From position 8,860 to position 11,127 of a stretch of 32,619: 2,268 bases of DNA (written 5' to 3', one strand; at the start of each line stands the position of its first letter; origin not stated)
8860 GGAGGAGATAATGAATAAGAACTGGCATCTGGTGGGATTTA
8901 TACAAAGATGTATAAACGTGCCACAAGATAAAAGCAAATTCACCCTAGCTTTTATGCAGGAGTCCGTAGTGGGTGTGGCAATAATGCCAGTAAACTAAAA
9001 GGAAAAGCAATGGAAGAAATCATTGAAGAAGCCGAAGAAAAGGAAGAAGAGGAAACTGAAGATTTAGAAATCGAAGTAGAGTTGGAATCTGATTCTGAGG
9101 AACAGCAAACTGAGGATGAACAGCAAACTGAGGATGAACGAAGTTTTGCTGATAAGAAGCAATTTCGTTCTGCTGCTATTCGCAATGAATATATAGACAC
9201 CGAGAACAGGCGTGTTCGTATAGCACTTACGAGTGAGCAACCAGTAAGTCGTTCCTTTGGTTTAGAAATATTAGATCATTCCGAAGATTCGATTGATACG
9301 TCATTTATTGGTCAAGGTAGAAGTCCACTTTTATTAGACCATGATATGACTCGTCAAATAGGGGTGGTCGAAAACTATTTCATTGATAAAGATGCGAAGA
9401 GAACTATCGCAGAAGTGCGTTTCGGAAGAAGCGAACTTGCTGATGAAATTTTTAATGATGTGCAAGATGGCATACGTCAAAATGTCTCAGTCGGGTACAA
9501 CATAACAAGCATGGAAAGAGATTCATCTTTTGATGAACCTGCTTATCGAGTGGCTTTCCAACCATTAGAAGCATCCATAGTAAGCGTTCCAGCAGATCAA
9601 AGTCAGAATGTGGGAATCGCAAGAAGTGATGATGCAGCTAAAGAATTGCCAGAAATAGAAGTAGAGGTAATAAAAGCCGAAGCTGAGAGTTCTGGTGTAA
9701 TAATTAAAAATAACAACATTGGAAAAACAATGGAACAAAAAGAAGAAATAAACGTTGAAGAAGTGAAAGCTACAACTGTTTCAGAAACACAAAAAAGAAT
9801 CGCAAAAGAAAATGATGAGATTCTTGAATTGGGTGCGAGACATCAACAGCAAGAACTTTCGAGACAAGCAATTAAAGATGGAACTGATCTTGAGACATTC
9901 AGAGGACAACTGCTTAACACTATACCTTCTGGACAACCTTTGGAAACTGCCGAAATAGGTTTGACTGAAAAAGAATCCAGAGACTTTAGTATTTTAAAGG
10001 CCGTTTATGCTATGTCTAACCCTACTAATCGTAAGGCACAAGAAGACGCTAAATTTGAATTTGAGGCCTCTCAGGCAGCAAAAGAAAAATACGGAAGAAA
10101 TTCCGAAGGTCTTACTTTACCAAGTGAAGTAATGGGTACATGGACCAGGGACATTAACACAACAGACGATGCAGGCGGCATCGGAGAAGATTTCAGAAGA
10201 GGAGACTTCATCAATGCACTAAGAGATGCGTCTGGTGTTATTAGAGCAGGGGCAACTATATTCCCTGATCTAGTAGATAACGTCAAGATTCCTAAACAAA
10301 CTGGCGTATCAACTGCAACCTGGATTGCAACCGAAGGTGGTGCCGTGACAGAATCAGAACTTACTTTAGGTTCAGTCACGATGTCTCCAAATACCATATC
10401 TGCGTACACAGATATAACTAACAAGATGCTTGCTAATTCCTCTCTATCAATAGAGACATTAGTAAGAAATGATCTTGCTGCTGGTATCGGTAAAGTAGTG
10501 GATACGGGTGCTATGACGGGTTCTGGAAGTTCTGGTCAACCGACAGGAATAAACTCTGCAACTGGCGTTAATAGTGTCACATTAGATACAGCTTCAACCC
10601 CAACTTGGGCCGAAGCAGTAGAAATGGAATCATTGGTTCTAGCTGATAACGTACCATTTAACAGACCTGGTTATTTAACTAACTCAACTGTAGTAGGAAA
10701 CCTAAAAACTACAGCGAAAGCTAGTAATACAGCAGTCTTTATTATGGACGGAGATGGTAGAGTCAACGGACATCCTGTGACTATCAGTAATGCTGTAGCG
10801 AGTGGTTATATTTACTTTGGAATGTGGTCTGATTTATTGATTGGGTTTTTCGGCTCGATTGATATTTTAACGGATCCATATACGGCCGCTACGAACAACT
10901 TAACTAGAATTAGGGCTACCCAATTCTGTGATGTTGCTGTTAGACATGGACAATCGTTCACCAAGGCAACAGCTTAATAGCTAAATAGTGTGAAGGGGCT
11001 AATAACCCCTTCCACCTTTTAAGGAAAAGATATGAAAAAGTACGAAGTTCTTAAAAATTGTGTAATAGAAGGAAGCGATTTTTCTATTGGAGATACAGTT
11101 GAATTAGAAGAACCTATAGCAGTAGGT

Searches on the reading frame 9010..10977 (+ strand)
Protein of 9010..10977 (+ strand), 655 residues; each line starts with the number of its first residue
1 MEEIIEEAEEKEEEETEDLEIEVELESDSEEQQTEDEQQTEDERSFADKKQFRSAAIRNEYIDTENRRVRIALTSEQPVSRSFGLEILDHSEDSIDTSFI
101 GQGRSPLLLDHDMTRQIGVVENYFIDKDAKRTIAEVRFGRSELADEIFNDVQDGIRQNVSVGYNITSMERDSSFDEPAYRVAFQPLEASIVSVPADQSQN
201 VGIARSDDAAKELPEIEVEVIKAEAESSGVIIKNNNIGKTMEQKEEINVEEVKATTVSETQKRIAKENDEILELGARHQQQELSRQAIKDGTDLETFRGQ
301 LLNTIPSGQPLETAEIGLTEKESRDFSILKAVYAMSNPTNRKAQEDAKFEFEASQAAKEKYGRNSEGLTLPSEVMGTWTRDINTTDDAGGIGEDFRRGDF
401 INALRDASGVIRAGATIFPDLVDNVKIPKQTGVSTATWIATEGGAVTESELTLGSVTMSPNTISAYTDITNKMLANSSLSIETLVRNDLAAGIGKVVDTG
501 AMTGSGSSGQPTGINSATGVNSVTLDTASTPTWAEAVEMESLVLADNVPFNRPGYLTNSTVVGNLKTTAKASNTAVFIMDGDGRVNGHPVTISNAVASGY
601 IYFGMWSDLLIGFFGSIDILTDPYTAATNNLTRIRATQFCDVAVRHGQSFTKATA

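Call 11: search_protein_families(library=phrogs, proteins=[window:9010-10977:+])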
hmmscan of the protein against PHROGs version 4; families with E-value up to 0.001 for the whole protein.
window:9010-10977:+ (655 aa): 4 families
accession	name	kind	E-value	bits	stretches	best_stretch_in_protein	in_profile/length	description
phrog_617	-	head and packaging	1.9e-126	424.5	1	46-653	4-621/626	major head protein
phrog_4523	-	head and packaging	2.5e-38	133.2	1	49-339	12-312/644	major head and protease protein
phrog_10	-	head and packaging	5.1e-37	129.2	1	243-654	275-634/752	major head protein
phrog_2263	-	head and packaging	2.8e-06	27.5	1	107-269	77-225/551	major head protein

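Call 35: find_homologous_proteins(query=window:9010-10977:+)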
Query window:9010-10977:+ (655 aa): 3264 proteins with E <= 0.001 among 8000 candidates; the best 120 are listed.
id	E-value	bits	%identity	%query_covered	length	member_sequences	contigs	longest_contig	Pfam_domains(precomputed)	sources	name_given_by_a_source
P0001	0.0e+0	1221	89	93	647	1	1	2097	PF05065.20,PF04586.23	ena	-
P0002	0.0e+0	1221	89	93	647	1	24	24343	PF05065.20,PF04586.23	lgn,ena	-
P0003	0.0e+0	1221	89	93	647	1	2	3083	PF05065.20,PF04586.23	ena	-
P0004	0.0e+0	1221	89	93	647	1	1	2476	PF05065.20,PF04586.23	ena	-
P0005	0.0e+0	1220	89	93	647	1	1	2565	PF05065.20,PF04586.23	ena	-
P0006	0.0e+0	1219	89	93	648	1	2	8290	PF05065.20,PF04586.23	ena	-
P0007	0.0e+0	1217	89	93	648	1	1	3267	PF05065.20,PF04586.23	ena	-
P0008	0.0e+0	1213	89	93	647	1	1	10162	PF05065.20,PF04586.23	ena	-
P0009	0.0e+0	1197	88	94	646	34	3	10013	PF05065.20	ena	-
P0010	0.0e+0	1190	87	93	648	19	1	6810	PF05065.20,PF04586.23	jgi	-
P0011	0.0e+0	1184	86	93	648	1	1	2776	PF05065.20,PF04586.23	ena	-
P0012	0.0e+0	1184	87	95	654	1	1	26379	PF05065.20,PF04586.23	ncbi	-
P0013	0.0e+0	1182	87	95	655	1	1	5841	PF05065.20,PF04586.23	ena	-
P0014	0.0e+0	1180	86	93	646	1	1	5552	PF05065.20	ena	-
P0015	0.0e+0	1179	86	93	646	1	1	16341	PF05065.20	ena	-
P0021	0.0e+0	1164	84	94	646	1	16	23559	PF05065.20,PF04586.23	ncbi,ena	-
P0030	0.0e+0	1122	82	94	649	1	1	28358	PF05065.20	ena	-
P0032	0.0e+0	1109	80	95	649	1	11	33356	PF05065.20,PF04586.23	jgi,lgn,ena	-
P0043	5.2e-252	856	64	95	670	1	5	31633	PF05065.20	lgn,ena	-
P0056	2.8e-236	804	60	95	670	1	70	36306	PF05065.20,PF04586.23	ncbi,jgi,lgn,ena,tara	tara:strand:- start:10208 stop:12220 length:2013 start_codon:yes stop_codon:yes gene_type:complete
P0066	6.8e-188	644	50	99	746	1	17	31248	PF05065.20,PF04586.23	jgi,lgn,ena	-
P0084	9.3e-183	627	52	91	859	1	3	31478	PF25209.3,PF05065.20,PF04586.23,PF19141.6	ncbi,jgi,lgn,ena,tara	tara:strand:+ start:4079 stop:6658 length:2580 start_codon:yes stop_codon:yes gene_type:complete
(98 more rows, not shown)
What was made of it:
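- Tried and rejected: A capsid homologue is labelled Flavobacteriales (call 35).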

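Call 36: find_encoding_contigs(protein=P0032, flank=10000, max_places=2)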
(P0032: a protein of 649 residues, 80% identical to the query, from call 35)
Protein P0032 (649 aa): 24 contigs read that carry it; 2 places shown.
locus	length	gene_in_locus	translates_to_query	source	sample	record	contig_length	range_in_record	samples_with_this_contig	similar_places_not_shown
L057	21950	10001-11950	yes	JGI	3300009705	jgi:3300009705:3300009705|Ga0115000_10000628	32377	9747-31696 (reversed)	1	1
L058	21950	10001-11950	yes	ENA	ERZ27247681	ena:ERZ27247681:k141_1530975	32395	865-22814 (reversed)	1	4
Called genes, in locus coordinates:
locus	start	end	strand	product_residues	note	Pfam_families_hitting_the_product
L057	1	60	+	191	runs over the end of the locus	-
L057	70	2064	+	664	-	PF09250:Prim-Pol, PF13481:AAA_25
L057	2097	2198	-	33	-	-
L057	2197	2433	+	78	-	-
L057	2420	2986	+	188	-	-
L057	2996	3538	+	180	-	-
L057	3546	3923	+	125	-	-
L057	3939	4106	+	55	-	-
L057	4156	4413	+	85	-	PF11753:DUF3310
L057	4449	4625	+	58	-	-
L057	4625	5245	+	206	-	-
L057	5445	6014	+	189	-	-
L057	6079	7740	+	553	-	PF05876:GpA_ATPase, PF20454:GpA_nuclease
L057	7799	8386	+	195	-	-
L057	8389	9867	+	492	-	PF05136:Phage_portal_2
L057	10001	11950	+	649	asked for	PF04586:Peptidase_S78 (faint), PF05065:Phage_capsid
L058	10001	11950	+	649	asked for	PF04586:Peptidase_S78 (faint), PF05065:Phage_capsid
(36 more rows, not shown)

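Call 37: find_encoding_contigs(protein=P0056, flank=10000, max_places=2)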
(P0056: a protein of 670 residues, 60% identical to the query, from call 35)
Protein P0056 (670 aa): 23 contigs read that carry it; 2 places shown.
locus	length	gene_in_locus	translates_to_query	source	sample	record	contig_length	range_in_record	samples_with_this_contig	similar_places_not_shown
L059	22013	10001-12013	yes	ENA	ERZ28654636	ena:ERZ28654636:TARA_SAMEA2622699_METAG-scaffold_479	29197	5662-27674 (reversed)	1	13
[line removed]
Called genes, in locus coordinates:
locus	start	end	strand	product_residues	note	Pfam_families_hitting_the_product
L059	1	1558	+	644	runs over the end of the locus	PF13481:AAA_25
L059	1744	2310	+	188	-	-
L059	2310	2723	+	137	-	-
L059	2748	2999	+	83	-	-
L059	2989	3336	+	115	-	PF19905:DUF6378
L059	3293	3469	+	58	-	-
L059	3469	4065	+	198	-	-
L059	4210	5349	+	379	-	PF02195:ParB_N, PF01555:N6_N4_Mtase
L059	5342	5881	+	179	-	-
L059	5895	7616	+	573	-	PF05876:GpA_ATPase, PF20454:GpA_nuclease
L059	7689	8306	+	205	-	-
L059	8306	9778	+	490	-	PF05136:Phage_portal_2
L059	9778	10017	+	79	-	-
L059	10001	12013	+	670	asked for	PF04586:Peptidase_S78 (weak), PF05065:Phage_capsid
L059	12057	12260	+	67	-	-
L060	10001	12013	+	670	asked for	PF04586:Peptidase_S78 (weak), PF05065:Phage_capsid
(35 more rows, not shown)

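Call 40: find_encoding_contigs(protein=P0002, flank=10000, max_places=1)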
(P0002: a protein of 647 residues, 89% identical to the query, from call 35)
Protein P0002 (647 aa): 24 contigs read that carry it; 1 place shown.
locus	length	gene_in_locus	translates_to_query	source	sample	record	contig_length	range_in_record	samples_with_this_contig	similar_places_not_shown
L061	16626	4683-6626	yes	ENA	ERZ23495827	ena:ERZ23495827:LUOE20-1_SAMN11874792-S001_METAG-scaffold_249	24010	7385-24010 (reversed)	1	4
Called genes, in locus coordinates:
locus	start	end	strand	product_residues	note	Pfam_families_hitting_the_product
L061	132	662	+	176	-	-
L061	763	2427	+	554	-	PF05876:GpA_ATPase, PF20454:GpA_nuclease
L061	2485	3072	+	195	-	-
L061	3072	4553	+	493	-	PF05136:Phage_portal_2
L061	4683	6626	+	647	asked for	PF04586:Peptidase_S78 (weak), PF05065:Phage_capsid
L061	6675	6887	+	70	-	-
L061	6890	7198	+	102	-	PF05354:Phage_attach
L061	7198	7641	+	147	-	-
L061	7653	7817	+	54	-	-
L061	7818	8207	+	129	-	-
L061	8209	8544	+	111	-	-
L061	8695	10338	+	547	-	PF10145:PhageMin_Tail (weak)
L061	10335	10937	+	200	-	PF21430:DTP-pb9_B-dom (weak)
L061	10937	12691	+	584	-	-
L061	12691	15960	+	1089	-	PF13550:Phage-tail_3 (weak), PF00041:fn3 (weak), PF24421:Ig_J (faint), PF07495:Y_Y_Y (faint), PF25059:FN3_DSCAM-DSCAML_C (faint)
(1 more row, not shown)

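Call 41: find_encoding_contigs(protein=P0043, flank=10000, max_places=1)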
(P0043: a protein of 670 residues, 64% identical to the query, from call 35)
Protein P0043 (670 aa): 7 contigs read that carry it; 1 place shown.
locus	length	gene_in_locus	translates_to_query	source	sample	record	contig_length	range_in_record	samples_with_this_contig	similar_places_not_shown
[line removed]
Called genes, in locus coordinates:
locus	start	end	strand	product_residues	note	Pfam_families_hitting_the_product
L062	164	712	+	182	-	-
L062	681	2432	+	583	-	PF05876:GpA_ATPase, PF20454:GpA_nuclease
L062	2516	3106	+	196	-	-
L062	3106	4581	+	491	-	PF05136:Phage_portal_2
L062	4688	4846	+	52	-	-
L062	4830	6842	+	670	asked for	PF05065:Phage_capsid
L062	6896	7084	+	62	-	-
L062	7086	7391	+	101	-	PF05354:Phage_attach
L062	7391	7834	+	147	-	-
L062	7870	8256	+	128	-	PF06199:Phage_tail_2 (weak)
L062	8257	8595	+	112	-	-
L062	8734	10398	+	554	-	-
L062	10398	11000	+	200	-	PF21430:DTP-pb9_B-dom (weak)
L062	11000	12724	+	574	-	-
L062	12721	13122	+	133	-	PF22262:DUF6950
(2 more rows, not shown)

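Call 42: find_encoding_contigs(protein=P0066, flank=10000, max_places=1)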
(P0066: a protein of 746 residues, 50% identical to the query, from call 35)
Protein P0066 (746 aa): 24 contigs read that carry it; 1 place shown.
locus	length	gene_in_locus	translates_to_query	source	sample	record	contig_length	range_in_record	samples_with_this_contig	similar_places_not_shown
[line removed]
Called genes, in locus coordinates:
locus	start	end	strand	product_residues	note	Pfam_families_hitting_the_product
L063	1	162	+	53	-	?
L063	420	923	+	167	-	-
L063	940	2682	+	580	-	PF05876:GpA_ATPase, PF20454:GpA_nuclease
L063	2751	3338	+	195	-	-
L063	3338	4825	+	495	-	PF05136:Phage_portal_2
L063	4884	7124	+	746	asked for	PF04586:Peptidase_S78 (faint), PF05065:Phage_capsid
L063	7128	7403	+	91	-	-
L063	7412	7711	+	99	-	PF05354:Phage_attach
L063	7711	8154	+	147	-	-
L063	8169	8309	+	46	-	-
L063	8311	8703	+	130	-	-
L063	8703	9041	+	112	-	-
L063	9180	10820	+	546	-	PF10145:PhageMin_Tail, PF09718:Tape_meas_lam_C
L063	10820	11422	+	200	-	PF21430:DTP-pb9_B-dom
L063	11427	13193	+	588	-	-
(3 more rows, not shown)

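Call 43: find_encoding_contigs(protein=P0084, flank=10000, max_places=1)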
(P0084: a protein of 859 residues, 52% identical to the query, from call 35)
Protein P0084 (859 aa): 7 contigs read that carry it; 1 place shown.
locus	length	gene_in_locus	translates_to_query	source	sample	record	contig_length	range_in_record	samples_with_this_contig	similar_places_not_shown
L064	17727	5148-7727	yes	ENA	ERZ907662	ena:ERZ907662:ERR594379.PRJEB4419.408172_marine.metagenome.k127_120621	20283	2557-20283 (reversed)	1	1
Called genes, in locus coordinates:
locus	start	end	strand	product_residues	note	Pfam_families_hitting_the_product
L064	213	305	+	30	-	-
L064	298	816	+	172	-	-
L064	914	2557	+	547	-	PF05876:GpA_ATPase, PF20454:GpA_nuclease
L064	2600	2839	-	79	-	-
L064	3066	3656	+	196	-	-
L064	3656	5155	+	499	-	PF05136:Phage_portal_2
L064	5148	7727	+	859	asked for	PF19141:DUF5824 (weak), PF04586:Peptidase_S78, PF05065:Phage_capsid, PF25209:Phage_capsid_4 (weak)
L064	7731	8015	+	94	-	-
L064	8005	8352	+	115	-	PF05354:Phage_attach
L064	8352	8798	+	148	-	PF06141:Phage_tail_U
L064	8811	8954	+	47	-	-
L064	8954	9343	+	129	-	-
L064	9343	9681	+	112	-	-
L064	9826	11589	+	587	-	PF09718:Tape_meas_lam_C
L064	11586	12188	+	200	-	PF21430:DTP-pb9_B-dom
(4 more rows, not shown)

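Call 47: search_dna_similar(query=window:9010-10977:+, collection=phages, mode=protein, max_rows=15)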
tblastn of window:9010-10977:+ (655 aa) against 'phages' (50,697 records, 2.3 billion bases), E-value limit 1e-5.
Records with a match: 119; places in all: 119; records where one place covers at least 80% of the query: 61.
Best place of each record, by identity: <60% 119.
By first word of the organism name: Bacteriophage 16; Xanthomonas 10; Mycobacterium 9; Escherichia 8; Ralstonia 8; Roseobacter 7; Pseudomonas 6; Synechococcus 5; Rhodobacter 5; Vibrio 4; and 23 more.
By host as written in the record: - 12; Xanthomonas campestris pv. campestris GBBC 1419 8; Ralstonia solanacearum 7; Mycobacterium smegmatis mc2 155 6; Escherichia coli 5; Rhodobacter capsulatus YW1 5; Helicobacter bizzozeronii 4; Roseobacter sp. FZCC0197 3; and 53 more.
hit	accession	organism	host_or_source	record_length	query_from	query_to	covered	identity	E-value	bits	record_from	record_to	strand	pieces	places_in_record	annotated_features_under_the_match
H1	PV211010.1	Roseobacter phage CRP-811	Roseobacter sp. FZCC0198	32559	44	650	93%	46.8%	7e-156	503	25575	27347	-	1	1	major capsid protein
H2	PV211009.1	Roseobacter phage CRP-701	Roseobacter sp. FZCC1911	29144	49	650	92%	36.5%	1e-93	323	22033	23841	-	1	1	major capsid protein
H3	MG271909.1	Synechococcus phage S-LBS1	Synechococcus sp. TCC793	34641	53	652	92%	36.4%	6e-105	355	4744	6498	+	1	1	major capsid protein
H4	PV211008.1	Roseobacter phage CRP-406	Roseobacter sp. FZCC0037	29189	62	650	90%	37.0%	2e-95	328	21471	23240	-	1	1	major capsid protein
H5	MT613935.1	Pseudomonas phage Persinger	Pseudomonas aeruginosa UVA4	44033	46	650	92%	35.9%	3e-100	342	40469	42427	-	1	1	major capsid protein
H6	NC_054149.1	Pseudomonas phage Persinger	Pseudomonas aeruginosa UVA4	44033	46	650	92%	35.9%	3e-100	342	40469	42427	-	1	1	major head protein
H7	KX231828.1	Enterobacter phage Arya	Enterobacter sp. CT7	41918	62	650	90%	36.5%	5e-99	338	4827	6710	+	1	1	putative major capsid protein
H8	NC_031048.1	Enterobacter phage Arya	Enterobacter sp. CT7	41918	62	650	90%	36.5%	5e-99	338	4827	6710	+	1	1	major head protein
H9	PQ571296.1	Klebsiella phage KA2-1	Klebsiella aerogenes MAO-MM-7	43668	62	651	90%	36.4%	1e-100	343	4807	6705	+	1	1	major head protein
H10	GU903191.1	Escherichia phage vB_EcoM_ECO1230-10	Escherichia coli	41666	62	650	90%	36.3%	7e-100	341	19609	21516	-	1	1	putative phage major capsid protein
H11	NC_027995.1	Escherichia phage vB_EcoM_ECO1230-10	Escherichia coli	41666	62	650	90%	36.3%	7e-100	341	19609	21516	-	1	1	major head protein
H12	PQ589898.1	Escherichia phage Alux-21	Escherichia coli Eco-21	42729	62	651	90%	36.2%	2e-100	342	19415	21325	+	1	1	major head protein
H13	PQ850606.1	Escherichia phage HeidiAbel_Bas97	Escherichia coli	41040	62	650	90%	36.1%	1e-99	340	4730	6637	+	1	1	major head protein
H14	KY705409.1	Escherichia phage vB_EcoM_ECOO78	Escherichia coli O78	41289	62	651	90%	36.1%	3e-101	345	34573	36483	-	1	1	major capsid protein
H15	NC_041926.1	Escherichia phage vB_EcoM_ECOO78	Escherichia coli O78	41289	62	651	90%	36.1%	3e-101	345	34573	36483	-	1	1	major head protein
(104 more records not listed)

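Call 79: find_encoding_contigs(protein=P0012, flank=10000, max_places=1)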
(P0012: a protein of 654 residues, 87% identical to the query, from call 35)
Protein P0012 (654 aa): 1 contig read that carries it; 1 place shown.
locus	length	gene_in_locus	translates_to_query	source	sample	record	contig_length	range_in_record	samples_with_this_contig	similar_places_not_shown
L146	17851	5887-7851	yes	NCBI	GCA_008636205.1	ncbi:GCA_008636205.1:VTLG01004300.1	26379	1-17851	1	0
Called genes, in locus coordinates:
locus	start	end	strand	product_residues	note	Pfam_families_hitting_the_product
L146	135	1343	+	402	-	PF02195:ParB_N, PF01555:N6_N4_Mtase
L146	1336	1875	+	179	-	-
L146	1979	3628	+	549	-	PF05876:GpA_ATPase, PF20454:GpA_nuclease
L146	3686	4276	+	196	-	-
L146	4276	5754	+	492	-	PF05136:Phage_portal_2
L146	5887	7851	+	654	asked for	PF04586:Peptidase_S78 (weak), PF05065:Phage_capsid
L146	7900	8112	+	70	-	-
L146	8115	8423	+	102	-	PF05354:Phage_attach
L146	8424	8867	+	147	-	PF06141:Phage_tail_U (weak)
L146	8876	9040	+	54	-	-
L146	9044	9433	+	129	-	-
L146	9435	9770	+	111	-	-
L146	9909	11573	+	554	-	PF10145:PhageMin_Tail (weak)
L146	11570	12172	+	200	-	PF21430:DTP-pb9_B-dom (weak)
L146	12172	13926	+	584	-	-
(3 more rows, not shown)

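Call 80: find_encoding_contigs(protein=P0030, flank=10000, max_places=1)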
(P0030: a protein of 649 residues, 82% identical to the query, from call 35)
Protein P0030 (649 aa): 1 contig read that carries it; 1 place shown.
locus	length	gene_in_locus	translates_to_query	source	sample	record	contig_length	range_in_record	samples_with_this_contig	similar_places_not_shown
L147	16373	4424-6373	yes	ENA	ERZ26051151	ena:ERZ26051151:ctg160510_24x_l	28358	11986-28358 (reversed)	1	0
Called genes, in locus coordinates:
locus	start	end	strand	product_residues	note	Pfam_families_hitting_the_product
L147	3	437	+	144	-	?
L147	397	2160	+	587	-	PF05876:GpA_ATPase, PF20454:GpA_nuclease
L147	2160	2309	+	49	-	-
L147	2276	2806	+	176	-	-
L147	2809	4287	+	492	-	PF05136:Phage_portal_2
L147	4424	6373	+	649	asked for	PF05065:Phage_capsid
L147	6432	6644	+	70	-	-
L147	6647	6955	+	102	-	PF05354:Phage_attach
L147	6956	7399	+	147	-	PF06141:Phage_tail_U (weak)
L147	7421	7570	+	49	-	-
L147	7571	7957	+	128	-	PF16460:Phage_TTP_11 (faint)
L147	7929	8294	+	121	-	-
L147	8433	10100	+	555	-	PF10145:PhageMin_Tail (weak)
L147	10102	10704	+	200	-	PF21430:DTP-pb9_B-dom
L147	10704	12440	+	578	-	PF12195:End_beta_barrel (weak)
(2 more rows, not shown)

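Call 81: find_encoding_contigs(protein=P0021, flank=10000, max_places=1)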
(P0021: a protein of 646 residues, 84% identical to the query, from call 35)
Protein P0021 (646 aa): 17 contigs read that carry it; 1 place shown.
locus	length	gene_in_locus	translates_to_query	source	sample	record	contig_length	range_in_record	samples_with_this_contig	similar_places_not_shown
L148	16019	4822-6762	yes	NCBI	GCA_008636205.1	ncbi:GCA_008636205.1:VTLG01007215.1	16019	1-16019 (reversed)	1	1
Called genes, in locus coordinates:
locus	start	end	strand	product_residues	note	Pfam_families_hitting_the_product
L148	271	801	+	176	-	-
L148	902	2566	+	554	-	PF05876:GpA_ATPase, PF20454:GpA_nuclease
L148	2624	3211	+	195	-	-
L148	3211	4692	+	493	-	PF05136:Phage_portal_2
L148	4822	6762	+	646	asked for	PF04586:Peptidase_S78 (weak), PF05065:Phage_capsid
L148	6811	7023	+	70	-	-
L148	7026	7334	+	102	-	PF05354:Phage_attach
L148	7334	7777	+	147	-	-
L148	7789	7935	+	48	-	-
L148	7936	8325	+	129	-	PF06199:Phage_tail_2 (weak)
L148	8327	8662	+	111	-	-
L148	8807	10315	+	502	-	-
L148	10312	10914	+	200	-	PF21430:DTP-pb9_B-dom (weak)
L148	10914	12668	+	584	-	PF12195:End_beta_barrel (faint), PF16190:E1_FCCH (faint)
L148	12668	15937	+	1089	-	PF13550:Phage-tail_3 (faint), PF00041:fn3 (weak), PF24421:Ig_J (faint), PF07495:Y_Y_Y (faint), PF25059:FN3_DSCAM-DSCAML_C (faint)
